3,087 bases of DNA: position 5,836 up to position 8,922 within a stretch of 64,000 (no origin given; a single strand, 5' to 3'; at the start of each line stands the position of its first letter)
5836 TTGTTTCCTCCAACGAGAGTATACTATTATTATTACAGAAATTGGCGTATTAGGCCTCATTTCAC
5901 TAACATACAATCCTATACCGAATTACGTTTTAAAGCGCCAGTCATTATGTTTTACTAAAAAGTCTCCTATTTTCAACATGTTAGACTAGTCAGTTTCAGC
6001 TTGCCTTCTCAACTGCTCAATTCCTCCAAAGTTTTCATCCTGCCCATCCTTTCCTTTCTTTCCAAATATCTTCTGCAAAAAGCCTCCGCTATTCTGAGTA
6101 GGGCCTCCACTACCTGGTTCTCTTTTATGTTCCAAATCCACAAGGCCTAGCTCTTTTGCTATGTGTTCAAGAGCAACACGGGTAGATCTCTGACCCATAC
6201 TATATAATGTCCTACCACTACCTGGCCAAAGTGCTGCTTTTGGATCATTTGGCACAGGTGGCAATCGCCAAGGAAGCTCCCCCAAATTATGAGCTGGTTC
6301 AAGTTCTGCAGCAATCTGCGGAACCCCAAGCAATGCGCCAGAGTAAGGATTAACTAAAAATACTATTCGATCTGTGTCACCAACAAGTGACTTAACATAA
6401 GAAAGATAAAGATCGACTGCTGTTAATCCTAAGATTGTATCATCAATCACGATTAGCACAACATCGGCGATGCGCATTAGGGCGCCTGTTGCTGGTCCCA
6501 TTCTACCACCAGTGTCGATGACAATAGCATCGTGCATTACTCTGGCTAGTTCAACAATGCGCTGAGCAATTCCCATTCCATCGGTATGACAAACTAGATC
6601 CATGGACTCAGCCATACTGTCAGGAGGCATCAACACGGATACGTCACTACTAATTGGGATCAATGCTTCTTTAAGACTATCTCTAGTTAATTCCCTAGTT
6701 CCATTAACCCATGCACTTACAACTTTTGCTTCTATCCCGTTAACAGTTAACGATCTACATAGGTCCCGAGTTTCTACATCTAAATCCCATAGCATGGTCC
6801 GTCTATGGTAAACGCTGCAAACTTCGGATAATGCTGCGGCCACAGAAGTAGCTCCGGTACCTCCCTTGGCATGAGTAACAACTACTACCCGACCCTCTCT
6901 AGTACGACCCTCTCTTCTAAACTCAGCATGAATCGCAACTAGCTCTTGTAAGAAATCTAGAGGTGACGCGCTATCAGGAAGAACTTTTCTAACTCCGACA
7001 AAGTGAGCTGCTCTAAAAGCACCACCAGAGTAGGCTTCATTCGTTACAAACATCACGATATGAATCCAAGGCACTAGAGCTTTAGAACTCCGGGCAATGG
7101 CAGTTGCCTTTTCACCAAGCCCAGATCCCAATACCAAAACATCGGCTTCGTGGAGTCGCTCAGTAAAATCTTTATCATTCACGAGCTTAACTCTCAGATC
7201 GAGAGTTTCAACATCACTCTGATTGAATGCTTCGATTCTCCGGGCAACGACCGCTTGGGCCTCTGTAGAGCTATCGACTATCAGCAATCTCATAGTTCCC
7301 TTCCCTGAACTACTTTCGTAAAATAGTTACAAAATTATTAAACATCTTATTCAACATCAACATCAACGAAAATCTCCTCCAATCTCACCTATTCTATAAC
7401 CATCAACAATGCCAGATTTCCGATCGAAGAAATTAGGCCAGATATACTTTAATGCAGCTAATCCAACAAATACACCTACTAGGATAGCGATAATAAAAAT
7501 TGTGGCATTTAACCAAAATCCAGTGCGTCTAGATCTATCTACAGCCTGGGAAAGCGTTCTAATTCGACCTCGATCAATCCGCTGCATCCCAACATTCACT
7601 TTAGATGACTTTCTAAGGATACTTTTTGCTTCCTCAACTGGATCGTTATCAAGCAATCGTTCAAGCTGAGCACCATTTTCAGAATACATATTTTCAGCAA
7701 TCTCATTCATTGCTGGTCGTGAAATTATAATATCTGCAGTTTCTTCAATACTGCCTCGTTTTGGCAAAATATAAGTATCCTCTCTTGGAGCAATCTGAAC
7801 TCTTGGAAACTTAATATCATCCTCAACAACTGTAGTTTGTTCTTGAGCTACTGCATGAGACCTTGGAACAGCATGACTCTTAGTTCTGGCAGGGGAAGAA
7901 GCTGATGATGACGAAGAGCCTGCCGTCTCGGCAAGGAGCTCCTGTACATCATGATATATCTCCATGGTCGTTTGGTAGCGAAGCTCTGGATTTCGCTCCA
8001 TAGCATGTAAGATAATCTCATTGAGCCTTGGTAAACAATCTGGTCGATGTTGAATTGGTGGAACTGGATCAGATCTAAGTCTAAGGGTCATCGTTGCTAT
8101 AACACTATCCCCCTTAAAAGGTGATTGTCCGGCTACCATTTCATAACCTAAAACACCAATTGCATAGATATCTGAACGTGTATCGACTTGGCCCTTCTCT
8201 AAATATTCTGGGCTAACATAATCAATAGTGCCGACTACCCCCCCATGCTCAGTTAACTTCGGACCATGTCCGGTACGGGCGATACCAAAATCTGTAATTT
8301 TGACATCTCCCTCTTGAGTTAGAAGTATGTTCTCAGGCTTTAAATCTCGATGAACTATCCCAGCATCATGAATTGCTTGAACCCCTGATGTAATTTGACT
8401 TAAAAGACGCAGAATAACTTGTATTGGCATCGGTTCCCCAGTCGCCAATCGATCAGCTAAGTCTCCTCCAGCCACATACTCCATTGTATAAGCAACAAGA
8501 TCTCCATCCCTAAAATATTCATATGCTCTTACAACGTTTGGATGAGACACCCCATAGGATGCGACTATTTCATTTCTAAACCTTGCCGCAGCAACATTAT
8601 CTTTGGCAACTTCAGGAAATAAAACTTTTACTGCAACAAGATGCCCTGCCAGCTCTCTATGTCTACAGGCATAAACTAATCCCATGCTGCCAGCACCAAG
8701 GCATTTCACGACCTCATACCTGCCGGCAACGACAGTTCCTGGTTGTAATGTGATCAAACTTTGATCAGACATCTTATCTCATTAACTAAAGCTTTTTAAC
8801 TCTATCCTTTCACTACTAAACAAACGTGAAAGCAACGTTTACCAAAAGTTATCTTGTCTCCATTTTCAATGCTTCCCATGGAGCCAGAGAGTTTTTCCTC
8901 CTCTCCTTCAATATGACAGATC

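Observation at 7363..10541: Ser/Thr phospho-signalling triad (PP2C - FHA - Hanks kinase) sits at the head of a Tad/Flp pilus gene string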

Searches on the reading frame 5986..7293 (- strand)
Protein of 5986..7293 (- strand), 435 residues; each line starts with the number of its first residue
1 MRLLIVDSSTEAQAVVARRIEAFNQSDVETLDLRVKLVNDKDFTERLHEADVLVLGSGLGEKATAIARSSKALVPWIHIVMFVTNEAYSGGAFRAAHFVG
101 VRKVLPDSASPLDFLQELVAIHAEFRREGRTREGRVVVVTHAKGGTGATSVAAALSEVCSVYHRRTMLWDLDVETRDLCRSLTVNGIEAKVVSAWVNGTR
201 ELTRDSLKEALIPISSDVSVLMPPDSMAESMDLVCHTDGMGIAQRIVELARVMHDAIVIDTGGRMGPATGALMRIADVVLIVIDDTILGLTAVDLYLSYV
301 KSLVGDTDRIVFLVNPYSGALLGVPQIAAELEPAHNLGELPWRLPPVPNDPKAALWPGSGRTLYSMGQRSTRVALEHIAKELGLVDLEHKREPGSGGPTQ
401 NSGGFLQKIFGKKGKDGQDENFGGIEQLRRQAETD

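Call 4: search_protein_families(library=pfam, proteins=[window:5986-7293:-], max_evalue=0.01)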
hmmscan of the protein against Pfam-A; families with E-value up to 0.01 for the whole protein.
window:5986-7293:- (435 aa): 3 families
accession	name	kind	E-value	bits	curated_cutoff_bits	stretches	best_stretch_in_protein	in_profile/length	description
PF13614.12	AAA_31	-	3.6e-09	37.3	27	1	135-303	2-167/177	AAA domain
PF01656.29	CbiA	-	0.0049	17.3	25.4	1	137-343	1-112/125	CobQ/CobB/MinD/ParA nucleotide binding domain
PF06564.18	CBP_BcsQ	-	0.0049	16.9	21.3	1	136-284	3-146/234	Cellulose biosynthesis protein BcsQ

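Call 53: search_protein_families(library=ncbifam, proteins=[window:5986-7293:-], max_evalue=0.001)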
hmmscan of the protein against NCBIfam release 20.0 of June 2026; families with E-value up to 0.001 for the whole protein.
window:5986-7293:- (435 aa): 6 families
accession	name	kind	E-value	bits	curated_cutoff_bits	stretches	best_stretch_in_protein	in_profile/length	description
TIGR03815.1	CpaE_hom_Actino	equivalog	1.1e-13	51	154.45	1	41-308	29-277/340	septum site-determining protein Ssd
TIGR03371.1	cellulose_yhjQ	equivalog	1e-10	41.5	157.85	1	136-318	3-179/246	cellulose biosynthesis protein BcsQ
NF041546.1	ParA_partition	equivalog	1e-08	35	180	1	236-315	60-140/203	ParA family partition ATPase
NF008079.0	PRK10818.1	equivalog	6.5e-08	32.2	508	1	135-285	3-145/270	septum site-determining protein MinD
TIGR01968.1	minD_bact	equivalog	8e-07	28.7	212.9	1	135-293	2-151/261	septum site-determining protein MinD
NF041283.1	PrgP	equivalog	0.00051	19.4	400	1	134-290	2-160/297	ParA superfamily DNA segregation protein PrgP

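Call 75: search_protein_families(library=padloc, proteins=[window:5986-7293:-], max_evalue=0.001)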
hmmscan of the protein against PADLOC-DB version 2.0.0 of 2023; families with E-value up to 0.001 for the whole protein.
window:5986-7293:- (435 aa): 0 families

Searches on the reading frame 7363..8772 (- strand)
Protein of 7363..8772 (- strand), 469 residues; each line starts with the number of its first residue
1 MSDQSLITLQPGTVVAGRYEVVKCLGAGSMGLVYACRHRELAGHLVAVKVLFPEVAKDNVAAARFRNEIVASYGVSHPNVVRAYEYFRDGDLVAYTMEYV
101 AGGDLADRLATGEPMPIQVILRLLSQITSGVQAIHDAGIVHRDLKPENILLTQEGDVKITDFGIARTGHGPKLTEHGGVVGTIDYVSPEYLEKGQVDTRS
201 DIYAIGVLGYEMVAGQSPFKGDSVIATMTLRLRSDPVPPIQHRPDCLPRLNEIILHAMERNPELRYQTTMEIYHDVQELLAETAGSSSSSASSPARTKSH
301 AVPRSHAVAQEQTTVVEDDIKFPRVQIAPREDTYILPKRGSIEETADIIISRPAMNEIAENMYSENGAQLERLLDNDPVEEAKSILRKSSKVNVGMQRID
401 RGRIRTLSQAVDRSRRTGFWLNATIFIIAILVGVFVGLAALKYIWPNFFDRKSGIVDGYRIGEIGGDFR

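Call 4: search_protein_families(library=pfam, proteins=[window:7363-8772:-], max_evalue=0.01)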
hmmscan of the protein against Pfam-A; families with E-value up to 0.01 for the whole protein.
window:7363-8772:- (469 aa): 6 families
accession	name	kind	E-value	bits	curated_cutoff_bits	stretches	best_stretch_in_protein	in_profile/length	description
PF00069.31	Pkinase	-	2.3e-53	181.7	31.7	1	19-269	1-255/263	Protein kinase domain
PF07714.23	PK_Tyr_Ser-Thr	-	2.8e-38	132.2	23.1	1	21-267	3-250/258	Protein tyrosine and serine/threonine kinase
PF03109.22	ABC1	-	8.1e-09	35.4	22.9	1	95-166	145-215/244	ABC1 atypical kinase-like domain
PF06293.20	Kdo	-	6e-05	23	21.3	1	92-155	94-155/207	Lipopolysaccharide kinase (Kdo/WaaP) family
PF14531.12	Kinase-like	-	0.00027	20.7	25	1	126-163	153-190/289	Kinase-like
PF01636.29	APH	-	0.0011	19.2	23.2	1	93-168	124-200/239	Phosphotransferase enzyme family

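Call 12: find_encoding_contigs(protein=window:7363-8772:-, flank=10000, max_places=6)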
Protein window:7363-8772:- (469 aa): 4 contigs read that carry it; 4 places shown.
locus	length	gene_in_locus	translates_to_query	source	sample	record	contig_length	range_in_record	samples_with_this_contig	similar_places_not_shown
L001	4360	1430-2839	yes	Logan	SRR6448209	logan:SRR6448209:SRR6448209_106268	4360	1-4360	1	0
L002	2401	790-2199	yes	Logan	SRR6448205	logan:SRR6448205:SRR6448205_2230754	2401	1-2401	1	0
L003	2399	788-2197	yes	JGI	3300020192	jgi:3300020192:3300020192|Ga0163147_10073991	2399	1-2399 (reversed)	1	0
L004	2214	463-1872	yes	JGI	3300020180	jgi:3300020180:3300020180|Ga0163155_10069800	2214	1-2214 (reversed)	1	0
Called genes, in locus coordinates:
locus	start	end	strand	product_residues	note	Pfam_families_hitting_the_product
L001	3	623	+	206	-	?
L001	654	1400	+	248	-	-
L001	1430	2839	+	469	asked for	PF00069:Pkinase, PF03109:ABC1 (faint), PF07714:PK_Tyr_Ser-Thr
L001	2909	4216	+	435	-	PF13614:AAA_31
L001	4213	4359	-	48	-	?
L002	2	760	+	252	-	?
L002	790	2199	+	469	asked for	PF00069:Pkinase, PF03109:ABC1 (faint), PF07714:PK_Tyr_Ser-Thr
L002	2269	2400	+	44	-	?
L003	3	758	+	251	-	?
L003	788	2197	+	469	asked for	PF00069:Pkinase, PF03109:ABC1 (faint), PF07714:PK_Tyr_Ser-Thr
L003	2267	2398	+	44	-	?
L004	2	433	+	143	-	?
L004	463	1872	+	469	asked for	PF00069:Pkinase, PF03109:ABC1 (faint), PF07714:PK_Tyr_Ser-Thr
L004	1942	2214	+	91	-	?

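Call 53: search_protein_families(library=ncbifam, proteins=[window:7363-8772:-], max_evalue=0.001)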
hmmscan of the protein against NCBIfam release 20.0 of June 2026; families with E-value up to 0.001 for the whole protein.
window:7363-8772:- (469 aa): 19 families
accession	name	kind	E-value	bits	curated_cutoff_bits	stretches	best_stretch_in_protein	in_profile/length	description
NF033483.0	PknB_PASTA_kin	equivalog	2.6e-88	297.4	450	1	12-318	2-307/563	Stk1 family PASTA domain-containing Ser/Thr kinase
NF052427.1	StpK7MSMEG_1200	equivalog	1.1e-52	179.4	900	1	17-317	7-308/601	serine/threonine protein kinase StpK7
NF047741.1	antiphage_MADS6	equivalog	3.9e-44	151.2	460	2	117-298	298-479/612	methylation-associated defense system protein kinase MAD6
NF009651.0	PRK13184.1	equivalog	5.1e-36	124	839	1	17-281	2-292/932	serine/threonine-protein kinase PknD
NF053615.1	SerThrKinAfsKStmc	equivalog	3.9e-34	118.4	1300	1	17-326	13-316/809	protein serine/threonine kinase AfsK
TIGR03903.1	TOMM_kin_cyc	equivalog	5.7e-34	117.2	705.75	1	43-279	3-247/1267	TOMM system kinase/cyclase fusion protein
NF038150.1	lanthi_synth_IV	equivalog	9.3e-26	90.4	650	1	13-301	185-472/851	class IV lanthionine synthetase LanL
NF033442.0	BREX_PglW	equivalog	7.4e-24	83.6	990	1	10-301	505-785/1391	BREX system serine/threonine kinase PglW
NF038151.1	lanthi_synth_III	equivalog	2.4e-13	49.4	575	1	16-214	219-424/833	class III lanthionine synthetase LanKC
NF058632.1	SerThrKinPrkT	equivalog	1.2e-12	47.6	280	1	6-155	5-154/322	serine/threonine protein kinase PrkT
NF043056.1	T4SS_LegK1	equivalog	5e-10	38.6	550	1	133-206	204-277/516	Dot/Icm T4SS effector kinase LegK1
TIGR03724.2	arch_bud32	equivalog_domain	2.6e-09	36.8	125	1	73-167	48-133/193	KEOPS complex kinase/ATPase Bud32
NF011464.0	PRK14879.1-7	equivalog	7e-08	32.5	246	1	87-166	75-150/221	Kae1-associated kinase Bud32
NF011460.0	PRK14879.1-1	equivalog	1.1e-06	28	199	1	93-216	86-202/232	Kae1-associated kinase Bud32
NF011463.0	PRK14879.1-4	equivalog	2e-06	27.4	188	1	95-166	95-161/237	Kae1-associated kinase Bud32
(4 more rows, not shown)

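Call 75: search_protein_families(library=padloc, proteins=[window:7363-8772:-], max_evalue=0.001)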
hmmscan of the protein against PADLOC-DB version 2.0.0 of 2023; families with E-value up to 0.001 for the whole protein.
window:7363-8772:- (469 aa): 34 families (the best 25 are shown)
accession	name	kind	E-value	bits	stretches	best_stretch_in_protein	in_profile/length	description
PDLC04042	PD-T4-6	-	1.6e-80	268.9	1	12-287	4-280/292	-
PDLC04060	PD-T4-6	-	3e-78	261.9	1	12-351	3-341/486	-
PDLC04061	PD-T4-6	-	2.4e-77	259.6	1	10-320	9-325/510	-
PDLC04138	mad6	-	6.5e-76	254.6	1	15-310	49-344/659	mads_6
PDLC04053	PD-T4-6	-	6.9e-75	250.4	1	15-310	7-300/311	-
PDLC04047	PD-T4-6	-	2e-73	245.3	1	10-299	3-292/327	-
PDLC04043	PD-T4-6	-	1.6e-67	226.5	1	13-296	11-291/452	-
PDLC04048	PD-T4-6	-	2.3e-67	225.8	1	10-311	3-304/354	-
PDLC04054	PD-T4-6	-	1.1e-65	220.4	1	8-306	2-302/347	-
PDLC04052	PD-T4-6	-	1.1e-64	217.5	1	13-318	5-315/496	-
PDLC04057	PD-T4-6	-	1.2e-63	213.7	1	12-301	3-295/443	-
PDLC04039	PD-T4-6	-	3e-63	212.4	1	10-286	8-282/458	-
PDLC04040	PD-T4-6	-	2e-59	199.8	1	25-314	2-300/547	-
PDLC04041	PD-T4-6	-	3.1e-55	186.2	1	8-396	20-397/443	-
PDLC04050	PD-T4-6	-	3e-51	172.8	1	16-293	62-340/480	-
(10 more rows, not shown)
